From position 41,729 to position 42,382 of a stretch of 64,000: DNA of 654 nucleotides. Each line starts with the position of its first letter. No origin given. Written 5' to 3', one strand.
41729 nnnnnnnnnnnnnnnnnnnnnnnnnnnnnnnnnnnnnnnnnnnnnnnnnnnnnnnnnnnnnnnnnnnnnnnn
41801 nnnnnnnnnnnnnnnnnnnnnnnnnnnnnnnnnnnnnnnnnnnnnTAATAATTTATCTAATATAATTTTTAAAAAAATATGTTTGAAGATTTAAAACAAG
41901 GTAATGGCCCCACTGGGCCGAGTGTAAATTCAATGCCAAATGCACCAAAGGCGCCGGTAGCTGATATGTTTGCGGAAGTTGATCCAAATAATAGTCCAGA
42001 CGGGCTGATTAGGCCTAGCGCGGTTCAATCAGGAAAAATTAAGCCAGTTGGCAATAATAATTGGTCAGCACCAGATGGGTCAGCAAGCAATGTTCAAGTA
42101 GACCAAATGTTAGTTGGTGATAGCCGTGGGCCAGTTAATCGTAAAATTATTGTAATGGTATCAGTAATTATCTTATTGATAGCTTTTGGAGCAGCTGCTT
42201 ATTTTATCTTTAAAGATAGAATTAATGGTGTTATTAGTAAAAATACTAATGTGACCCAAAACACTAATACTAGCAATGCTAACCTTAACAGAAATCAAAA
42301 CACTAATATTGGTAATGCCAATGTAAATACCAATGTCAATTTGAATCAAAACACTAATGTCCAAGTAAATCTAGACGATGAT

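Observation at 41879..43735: Pair of paralogous single-pass membrane proteins with bacterial TSP3-like Ca-binding repeats and N/T-rich low-complexity linkers, immediately downstream of the giant gene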

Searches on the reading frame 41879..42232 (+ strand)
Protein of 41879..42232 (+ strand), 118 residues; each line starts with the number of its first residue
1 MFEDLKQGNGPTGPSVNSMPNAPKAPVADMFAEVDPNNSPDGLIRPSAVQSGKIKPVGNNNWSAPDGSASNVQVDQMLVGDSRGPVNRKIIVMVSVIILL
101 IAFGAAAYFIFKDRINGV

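Call 30: find_related_loci(query=A5, collection=genome_contigs, flank=10000)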
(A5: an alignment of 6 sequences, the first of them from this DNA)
Query A5 (118 aa) in genome_contigs; peptide patterns used: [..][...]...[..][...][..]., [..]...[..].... (x = any residue, [..] = any of these).
126 stretches matched a pattern; 15 encode a relative of the query (tblastn E <= 1e-3); 15 distinct loci.
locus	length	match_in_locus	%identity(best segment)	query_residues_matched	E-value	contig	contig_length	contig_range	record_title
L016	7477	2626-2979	92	1-118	2e-70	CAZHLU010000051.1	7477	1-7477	MAG TPA_asm: uncultured Gammaproteobacteria bacterium isolate SRP135725_co1_218 genome assembly, contig: NODE_14602_leng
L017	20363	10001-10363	38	1-111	1e-18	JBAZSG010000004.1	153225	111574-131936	MAG: Patescibacteria group bacterium isolate SO_2017_GW1_168 NODE_786_length_153225_cov_2.475708_OW334_2017, whole genom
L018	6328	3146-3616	34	1-114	1e-14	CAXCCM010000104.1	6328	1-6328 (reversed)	MAG TPA_asm: uncultured bacterium isolate SRR3724644_metabat2_40 genome assembly, contig: ERZ4200978.3961, whole genome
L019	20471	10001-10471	34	1-114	1e-14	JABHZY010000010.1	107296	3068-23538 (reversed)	MAG: Candidatus Komeilibacteria bacterium isolate SI047_bin95 k141_648092, whole genome shotgun sequence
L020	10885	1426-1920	33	1-114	1e-14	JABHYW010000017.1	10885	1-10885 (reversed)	MAG: Candidatus Komeilibacteria bacterium isolate SI047_bin69 k141_446913, whole genome shotgun sequence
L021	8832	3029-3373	43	1-111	2e-14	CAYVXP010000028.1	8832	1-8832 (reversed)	MAG TPA_asm: uncultured Gammaproteobacteria bacterium isolate SRP272421_co2_156 genome assembly, contig: NODE_30177_leng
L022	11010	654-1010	41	1-111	1e-14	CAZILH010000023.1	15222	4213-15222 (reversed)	MAG TPA_asm: uncultured Gammaproteobacteria bacterium isolate SRP220891_co1_37 genome assembly, contig: NODE_7439_length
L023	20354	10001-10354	42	1-111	8e-14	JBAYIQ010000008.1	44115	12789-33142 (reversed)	MAG: Patescibacteria group bacterium isolate SO_2016_GW1_34 scaffold01613_OW334_2016, whole genome shotgun sequence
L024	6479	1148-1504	38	1-111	1e-12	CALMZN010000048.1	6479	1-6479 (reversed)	MAG TPA_asm: uncultured bacterium isolate SRR5468112_bin.23_CONCOCT_v1.1_MAG genome assembly, contig: ERZ781236.3405, wh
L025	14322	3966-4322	41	1-111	6e-12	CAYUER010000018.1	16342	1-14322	MAG TPA_asm: uncultured Gammaproteobacteria bacterium isolate SRP342105_co2_115 genome assembly, contig: NODE_3678_lengt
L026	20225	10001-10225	35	28-110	6e-9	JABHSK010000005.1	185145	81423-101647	MAG: Candidatus Parcubacteria bacterium isolate SI039_bin36 k141_124322, whole genome shotgun sequence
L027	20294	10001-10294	32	1-84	2e-7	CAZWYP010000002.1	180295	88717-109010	MAG TPA_asm: uncultured Gammaproteobacteria bacterium isolate binchicken_co16_344 genome assembly, contig: NODE_93_lengt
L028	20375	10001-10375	31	1-112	2e-6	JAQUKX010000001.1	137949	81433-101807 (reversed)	MAG: Patescibacteria group bacterium isolate STD1_117 NODE_227_length_137949_cov_3.641632_Sandtown_D1, whole genome shot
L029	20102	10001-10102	59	27-58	4e-5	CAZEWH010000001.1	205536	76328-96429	MAG TPA_asm: uncultured Gammaproteobacteria bacterium isolate SRP077602_co5_241 genome assembly, contig: NODE_81_length_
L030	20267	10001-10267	38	27-113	2e-7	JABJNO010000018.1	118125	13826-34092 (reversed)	MAG: Candidatus Parcubacteria bacterium isolate SI075_bin20 k141_1753358, whole genome shotgun sequence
